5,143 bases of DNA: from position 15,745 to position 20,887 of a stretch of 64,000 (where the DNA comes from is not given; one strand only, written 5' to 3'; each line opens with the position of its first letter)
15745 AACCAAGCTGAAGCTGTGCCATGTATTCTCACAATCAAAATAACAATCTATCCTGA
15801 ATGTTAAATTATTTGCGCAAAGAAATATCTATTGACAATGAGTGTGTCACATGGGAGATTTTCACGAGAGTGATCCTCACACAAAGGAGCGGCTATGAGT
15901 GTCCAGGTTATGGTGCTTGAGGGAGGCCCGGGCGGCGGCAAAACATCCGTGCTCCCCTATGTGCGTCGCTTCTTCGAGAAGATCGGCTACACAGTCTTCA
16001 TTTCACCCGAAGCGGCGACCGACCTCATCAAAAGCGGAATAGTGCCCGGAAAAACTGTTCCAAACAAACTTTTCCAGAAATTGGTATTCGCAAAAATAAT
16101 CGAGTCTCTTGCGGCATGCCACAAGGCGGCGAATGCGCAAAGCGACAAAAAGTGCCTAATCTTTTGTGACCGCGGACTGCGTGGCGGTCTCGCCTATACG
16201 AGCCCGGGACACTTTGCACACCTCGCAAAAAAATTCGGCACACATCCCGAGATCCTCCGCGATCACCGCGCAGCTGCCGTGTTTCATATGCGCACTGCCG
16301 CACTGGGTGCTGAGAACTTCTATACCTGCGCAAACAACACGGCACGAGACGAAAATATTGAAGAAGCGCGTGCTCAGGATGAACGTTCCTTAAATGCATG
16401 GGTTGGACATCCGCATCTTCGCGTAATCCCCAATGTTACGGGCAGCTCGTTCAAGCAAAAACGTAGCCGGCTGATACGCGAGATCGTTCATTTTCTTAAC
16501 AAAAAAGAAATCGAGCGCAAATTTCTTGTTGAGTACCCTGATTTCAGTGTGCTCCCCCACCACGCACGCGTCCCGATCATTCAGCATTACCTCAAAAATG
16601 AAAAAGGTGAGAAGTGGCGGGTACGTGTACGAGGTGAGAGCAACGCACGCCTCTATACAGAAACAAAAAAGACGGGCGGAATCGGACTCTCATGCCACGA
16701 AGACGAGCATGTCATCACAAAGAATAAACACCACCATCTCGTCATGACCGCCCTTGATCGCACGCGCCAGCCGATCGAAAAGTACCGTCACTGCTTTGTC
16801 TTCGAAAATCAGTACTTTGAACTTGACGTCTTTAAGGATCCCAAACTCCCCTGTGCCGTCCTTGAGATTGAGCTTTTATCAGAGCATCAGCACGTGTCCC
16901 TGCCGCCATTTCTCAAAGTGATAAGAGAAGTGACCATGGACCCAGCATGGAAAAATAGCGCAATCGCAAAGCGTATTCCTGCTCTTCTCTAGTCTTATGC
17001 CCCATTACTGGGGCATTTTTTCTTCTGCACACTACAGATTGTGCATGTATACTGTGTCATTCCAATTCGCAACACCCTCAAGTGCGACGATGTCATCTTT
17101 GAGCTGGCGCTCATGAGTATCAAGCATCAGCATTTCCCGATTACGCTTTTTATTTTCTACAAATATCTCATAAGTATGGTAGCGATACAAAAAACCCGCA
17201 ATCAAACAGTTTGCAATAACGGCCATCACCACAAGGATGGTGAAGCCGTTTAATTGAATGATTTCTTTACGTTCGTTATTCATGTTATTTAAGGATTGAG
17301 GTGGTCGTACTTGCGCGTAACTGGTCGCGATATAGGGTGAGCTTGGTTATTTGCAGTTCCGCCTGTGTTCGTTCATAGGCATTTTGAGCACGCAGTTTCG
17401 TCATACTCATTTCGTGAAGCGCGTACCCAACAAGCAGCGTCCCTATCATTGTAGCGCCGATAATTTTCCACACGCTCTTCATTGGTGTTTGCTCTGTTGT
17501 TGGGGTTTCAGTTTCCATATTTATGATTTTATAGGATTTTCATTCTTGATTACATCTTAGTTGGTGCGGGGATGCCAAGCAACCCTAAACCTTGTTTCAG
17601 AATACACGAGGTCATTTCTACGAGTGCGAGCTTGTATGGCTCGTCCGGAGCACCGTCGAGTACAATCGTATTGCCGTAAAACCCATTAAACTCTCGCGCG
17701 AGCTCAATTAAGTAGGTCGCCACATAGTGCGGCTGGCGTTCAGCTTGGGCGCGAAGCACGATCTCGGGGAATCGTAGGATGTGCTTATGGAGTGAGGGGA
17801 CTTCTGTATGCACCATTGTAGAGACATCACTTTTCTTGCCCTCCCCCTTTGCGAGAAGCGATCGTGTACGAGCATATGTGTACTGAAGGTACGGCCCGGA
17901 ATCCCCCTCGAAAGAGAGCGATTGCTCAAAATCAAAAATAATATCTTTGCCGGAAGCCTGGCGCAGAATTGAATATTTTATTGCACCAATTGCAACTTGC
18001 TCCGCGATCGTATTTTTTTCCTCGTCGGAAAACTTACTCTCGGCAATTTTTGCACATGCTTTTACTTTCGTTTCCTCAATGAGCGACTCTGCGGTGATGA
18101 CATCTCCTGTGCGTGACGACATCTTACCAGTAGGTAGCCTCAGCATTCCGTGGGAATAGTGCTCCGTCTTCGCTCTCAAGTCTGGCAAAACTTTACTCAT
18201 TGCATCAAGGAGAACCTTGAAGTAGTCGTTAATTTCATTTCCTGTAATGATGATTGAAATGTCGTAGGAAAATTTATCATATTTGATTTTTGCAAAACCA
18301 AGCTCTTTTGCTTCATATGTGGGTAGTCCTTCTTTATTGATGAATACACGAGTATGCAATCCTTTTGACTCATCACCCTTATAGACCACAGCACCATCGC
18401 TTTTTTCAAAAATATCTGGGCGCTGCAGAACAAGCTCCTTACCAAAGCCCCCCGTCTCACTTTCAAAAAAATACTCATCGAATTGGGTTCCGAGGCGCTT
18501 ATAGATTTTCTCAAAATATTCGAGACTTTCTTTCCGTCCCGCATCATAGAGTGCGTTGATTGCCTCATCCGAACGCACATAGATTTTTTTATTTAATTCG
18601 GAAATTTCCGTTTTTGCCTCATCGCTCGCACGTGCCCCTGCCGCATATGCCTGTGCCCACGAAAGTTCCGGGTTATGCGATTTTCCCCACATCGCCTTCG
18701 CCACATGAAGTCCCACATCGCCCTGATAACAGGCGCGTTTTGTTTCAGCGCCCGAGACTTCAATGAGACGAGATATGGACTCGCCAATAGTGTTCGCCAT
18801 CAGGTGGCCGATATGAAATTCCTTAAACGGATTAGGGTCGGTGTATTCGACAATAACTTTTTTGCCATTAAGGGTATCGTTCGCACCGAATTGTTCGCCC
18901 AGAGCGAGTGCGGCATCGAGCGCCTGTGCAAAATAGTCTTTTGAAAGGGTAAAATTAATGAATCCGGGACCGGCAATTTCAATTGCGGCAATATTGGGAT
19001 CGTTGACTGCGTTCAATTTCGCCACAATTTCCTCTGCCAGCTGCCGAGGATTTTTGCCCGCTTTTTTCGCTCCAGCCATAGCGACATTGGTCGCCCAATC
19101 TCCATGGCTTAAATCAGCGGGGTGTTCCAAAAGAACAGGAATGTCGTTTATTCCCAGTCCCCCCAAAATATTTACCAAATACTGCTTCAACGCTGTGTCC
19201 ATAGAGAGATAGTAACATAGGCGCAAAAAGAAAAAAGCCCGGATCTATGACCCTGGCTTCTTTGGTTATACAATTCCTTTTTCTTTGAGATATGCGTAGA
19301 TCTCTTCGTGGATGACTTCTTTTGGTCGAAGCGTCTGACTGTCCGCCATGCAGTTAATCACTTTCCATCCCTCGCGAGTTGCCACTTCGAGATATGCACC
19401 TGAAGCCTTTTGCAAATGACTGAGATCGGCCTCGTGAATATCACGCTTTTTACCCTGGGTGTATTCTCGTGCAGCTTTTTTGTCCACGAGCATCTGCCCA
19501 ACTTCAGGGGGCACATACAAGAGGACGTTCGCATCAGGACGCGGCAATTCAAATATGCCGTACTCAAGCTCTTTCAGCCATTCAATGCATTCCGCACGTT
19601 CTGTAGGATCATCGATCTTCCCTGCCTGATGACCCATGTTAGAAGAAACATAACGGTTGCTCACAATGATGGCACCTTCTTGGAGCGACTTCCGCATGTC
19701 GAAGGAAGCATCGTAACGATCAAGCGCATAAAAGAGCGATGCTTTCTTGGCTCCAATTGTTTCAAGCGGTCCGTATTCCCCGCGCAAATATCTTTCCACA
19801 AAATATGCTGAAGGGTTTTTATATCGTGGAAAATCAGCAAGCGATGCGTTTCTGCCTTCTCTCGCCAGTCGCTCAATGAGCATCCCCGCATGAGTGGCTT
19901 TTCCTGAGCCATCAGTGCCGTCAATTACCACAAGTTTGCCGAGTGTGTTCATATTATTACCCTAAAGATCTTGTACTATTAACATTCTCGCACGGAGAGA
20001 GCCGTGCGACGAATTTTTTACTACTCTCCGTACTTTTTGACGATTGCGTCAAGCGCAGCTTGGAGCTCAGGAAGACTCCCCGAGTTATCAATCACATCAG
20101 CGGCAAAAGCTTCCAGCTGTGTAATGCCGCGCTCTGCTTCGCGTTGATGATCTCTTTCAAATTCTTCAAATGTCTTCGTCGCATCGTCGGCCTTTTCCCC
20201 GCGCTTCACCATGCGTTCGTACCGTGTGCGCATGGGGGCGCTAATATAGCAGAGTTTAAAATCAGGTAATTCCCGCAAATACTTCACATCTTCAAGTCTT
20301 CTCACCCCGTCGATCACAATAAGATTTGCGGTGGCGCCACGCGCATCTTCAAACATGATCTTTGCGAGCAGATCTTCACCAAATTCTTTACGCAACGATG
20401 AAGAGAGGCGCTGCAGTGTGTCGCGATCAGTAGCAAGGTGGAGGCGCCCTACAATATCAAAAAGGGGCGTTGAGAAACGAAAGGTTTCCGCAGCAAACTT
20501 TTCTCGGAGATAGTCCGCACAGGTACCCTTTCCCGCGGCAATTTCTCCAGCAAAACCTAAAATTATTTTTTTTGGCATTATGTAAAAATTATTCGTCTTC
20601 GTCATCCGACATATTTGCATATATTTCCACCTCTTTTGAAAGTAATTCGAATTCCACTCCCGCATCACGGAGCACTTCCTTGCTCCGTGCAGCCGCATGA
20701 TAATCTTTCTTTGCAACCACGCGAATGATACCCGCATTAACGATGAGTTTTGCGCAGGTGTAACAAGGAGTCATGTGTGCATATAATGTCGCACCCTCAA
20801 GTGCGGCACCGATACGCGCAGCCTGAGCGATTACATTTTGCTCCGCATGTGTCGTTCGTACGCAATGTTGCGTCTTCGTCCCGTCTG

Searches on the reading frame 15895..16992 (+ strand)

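Call 30: search_protein_families(library=pfam, proteins=[window:15895-16992:+], max_evalue=0.00001)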
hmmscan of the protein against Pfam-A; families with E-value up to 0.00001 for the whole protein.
window:15895-16992:+ (365 aa): 1 family
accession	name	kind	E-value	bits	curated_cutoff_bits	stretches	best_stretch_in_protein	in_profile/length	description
PF13521.12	AAA_28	-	2.6e-16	60.7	27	1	6-178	2-155/164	AAA domain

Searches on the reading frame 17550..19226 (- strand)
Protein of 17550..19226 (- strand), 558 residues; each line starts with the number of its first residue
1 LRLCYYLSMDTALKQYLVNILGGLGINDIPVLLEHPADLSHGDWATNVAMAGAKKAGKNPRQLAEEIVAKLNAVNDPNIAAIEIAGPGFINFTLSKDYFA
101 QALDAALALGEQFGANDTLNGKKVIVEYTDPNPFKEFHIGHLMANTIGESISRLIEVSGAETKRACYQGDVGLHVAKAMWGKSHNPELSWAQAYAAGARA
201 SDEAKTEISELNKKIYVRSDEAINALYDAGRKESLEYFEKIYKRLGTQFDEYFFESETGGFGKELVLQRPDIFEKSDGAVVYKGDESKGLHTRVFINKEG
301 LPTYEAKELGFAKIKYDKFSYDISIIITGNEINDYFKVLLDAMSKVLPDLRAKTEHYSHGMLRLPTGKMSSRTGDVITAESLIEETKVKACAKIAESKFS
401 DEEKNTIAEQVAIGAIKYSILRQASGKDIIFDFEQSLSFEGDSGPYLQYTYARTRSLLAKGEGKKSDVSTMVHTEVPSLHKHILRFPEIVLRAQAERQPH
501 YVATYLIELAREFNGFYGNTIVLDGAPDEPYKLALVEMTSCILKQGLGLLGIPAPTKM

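Call 30: search_protein_families(library=pfam, proteins=[window:17550-19226:-], max_evalue=0.00001)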
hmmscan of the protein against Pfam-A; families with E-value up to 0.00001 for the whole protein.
window:17550-19226:- (558 aa): 3 families
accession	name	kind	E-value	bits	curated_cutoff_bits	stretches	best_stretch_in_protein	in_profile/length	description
PF00750.26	tRNA-synt_1d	-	1e-28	100.8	23.3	1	105-433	4-349/349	tRNA synthetases class I (R), catalytic domain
PF05746.21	DALR_1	-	2.4e-24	86.1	22.3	1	447-558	1-117/117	DALR anticodon binding domain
PF03485.21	Arg_tRNA_synt_N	-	1.2e-22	80.7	21.5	1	12-94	6-85/85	Arginyl tRNA synthetase N terminal domain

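Call 39: find_homologous_proteins(query=window:17550-19226:-, max_evalue=1e-20)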
Query window:17550-19226:- (558 aa): 8000 proteins with E <= 1e-20 among 8000 candidates; the best 120 are listed.
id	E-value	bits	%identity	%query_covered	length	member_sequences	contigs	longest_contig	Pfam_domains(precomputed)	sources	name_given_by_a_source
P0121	8.8e-290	980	80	99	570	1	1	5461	PF05746.22,PF00750.26,PF03485.22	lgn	-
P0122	1.0e-276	937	77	99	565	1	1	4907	PF05746.22,PF00750.26,PF03485.22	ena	-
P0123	1.4e-274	930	76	99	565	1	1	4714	PF05746.22,PF00750.26,PF03485.22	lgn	-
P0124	3.6e-272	922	76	99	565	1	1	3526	PF05746.22,PF00750.26,PF03485.22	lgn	-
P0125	3.7e-254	862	71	99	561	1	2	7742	PF05746.22,PF00750.26,PF03485.22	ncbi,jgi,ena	-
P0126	1.5e-251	854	70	99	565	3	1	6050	PF05746.22,PF00750.26,PF03485.22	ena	-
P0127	3.3e-251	853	70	99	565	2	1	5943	PF05746.22,PF00750.26,PF03485.22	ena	-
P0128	1.5e-250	850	71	99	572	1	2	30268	PF05746.22,PF00750.26,PF03485.22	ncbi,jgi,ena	-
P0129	1.5e-249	847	70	99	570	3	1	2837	PF05746.22,PF00750.26,PF03485.22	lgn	-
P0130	1.3e-248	844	-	-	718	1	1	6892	PF05746.22,PF00750.26,PF03485.22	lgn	-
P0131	1.3e-247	841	70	99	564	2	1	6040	PF05746.22,PF00750.26,PF03485.22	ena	-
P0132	1.3e-247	841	70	99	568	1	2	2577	PF05746.22,PF00750.26,PF03485.22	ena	-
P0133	2.5e-245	833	68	99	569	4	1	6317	PF05746.22,PF00750.26,PF03485.22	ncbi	-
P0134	4.2e-245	833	72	94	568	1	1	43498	PF05746.22,PF00750.26,PF03485.22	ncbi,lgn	-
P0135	9.8e-245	831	68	99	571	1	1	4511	PF05746.22,PF00750.26,PF03485.22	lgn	-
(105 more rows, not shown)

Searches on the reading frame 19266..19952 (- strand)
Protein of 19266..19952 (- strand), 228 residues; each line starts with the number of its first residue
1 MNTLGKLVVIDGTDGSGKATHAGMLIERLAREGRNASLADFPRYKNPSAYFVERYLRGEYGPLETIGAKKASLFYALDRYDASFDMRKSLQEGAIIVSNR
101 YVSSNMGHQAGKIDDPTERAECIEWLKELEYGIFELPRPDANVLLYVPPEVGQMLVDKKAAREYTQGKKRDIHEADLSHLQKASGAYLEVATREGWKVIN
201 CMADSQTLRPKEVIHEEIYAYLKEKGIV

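Call 30: search_protein_families(library=pfam, proteins=[window:19266-19952:-], max_evalue=0.00001)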
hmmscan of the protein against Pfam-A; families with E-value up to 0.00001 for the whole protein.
window:19266-19952:- (228 aa): 1 family
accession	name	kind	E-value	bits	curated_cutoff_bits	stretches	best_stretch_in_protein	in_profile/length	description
PF02223.23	Thymidylate_kin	-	1.1e-15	58.2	27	1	10-200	1-173/185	Thymidylate kinase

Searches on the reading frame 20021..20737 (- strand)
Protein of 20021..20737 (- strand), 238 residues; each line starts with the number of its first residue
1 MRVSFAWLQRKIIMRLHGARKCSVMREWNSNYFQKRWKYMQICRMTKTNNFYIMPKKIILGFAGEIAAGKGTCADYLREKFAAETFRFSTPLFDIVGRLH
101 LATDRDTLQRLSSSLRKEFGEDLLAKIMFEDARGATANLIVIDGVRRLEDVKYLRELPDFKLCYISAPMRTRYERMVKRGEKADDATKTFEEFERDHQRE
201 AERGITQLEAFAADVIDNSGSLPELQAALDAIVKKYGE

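Call 30: search_protein_families(library=pfam, proteins=[window:20021-20737:-], max_evalue=0.00001)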
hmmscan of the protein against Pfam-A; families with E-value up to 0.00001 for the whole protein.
window:20021-20737:- (238 aa): 1 family
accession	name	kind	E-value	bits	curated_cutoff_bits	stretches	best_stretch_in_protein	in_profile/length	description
PF13207.12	AAA_17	-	1.2e-07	32.6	27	1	68-186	6-128/136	AAA domain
